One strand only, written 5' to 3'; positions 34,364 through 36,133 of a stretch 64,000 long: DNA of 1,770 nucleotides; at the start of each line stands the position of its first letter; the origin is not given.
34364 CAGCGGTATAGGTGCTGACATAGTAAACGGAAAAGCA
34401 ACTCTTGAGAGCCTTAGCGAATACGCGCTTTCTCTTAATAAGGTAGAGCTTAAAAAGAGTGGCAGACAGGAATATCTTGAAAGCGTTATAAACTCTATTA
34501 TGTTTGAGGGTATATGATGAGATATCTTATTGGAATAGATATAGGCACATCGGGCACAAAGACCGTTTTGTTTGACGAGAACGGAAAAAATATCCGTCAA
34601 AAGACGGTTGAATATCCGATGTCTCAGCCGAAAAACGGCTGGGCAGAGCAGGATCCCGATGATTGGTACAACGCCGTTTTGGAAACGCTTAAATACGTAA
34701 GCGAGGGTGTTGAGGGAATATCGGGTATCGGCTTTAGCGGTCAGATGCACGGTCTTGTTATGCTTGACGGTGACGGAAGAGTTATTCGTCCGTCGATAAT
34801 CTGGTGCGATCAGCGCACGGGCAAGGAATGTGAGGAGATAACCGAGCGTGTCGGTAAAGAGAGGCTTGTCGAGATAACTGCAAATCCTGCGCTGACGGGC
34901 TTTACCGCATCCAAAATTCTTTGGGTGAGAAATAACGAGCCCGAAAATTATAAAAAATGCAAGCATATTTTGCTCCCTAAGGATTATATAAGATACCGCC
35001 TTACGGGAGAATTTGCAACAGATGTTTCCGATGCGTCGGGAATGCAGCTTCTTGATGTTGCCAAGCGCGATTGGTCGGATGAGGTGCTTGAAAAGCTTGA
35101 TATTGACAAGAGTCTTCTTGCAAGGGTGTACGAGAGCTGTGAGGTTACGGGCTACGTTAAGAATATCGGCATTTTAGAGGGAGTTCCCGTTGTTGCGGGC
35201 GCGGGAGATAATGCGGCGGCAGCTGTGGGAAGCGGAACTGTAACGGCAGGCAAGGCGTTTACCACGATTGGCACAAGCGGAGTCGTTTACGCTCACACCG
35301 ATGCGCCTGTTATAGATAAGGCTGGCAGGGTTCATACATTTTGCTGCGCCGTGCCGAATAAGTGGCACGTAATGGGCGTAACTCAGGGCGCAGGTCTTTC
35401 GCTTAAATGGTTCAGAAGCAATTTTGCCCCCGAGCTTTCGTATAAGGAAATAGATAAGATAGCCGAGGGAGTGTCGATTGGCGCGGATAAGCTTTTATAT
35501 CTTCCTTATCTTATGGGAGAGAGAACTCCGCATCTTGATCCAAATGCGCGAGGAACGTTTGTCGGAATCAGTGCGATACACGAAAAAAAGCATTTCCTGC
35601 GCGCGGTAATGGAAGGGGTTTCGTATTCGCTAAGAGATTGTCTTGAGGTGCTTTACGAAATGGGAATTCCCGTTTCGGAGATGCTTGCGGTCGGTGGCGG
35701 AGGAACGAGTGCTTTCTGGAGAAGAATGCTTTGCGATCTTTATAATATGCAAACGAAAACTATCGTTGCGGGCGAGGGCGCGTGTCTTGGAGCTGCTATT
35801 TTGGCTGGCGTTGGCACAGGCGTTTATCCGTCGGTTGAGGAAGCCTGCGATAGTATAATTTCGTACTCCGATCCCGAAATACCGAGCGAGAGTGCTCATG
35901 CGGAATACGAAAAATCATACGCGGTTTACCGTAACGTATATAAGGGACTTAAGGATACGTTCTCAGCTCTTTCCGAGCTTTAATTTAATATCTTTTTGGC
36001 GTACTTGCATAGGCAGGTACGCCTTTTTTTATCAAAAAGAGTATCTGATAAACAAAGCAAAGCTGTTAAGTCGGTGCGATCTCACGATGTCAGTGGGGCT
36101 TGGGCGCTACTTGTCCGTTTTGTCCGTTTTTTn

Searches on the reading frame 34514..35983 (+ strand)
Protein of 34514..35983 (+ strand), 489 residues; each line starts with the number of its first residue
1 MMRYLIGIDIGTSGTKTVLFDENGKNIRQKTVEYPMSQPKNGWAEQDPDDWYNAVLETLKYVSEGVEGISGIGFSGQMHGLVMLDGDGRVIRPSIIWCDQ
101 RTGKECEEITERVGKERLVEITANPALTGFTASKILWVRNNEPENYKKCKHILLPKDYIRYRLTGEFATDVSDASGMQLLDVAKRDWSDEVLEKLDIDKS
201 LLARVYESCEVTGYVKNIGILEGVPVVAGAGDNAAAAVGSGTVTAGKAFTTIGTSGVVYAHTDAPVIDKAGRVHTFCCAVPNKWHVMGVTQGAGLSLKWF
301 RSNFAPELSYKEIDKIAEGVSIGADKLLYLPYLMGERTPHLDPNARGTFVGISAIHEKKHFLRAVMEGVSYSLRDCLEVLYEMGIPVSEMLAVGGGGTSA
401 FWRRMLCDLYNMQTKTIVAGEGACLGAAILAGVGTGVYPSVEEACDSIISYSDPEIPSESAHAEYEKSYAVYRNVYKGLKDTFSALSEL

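Call 82: search_protein_families(library=phrogs, proteins=[window:34514-35983:+], max_evalue=0.00001)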
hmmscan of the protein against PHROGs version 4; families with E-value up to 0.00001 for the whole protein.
window:34514-35983:+ (489 aa): 1 family
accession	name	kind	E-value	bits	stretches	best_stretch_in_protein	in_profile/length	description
phrog_19397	-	unknown function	1.3e-105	355.2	1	2-474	3-503/509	-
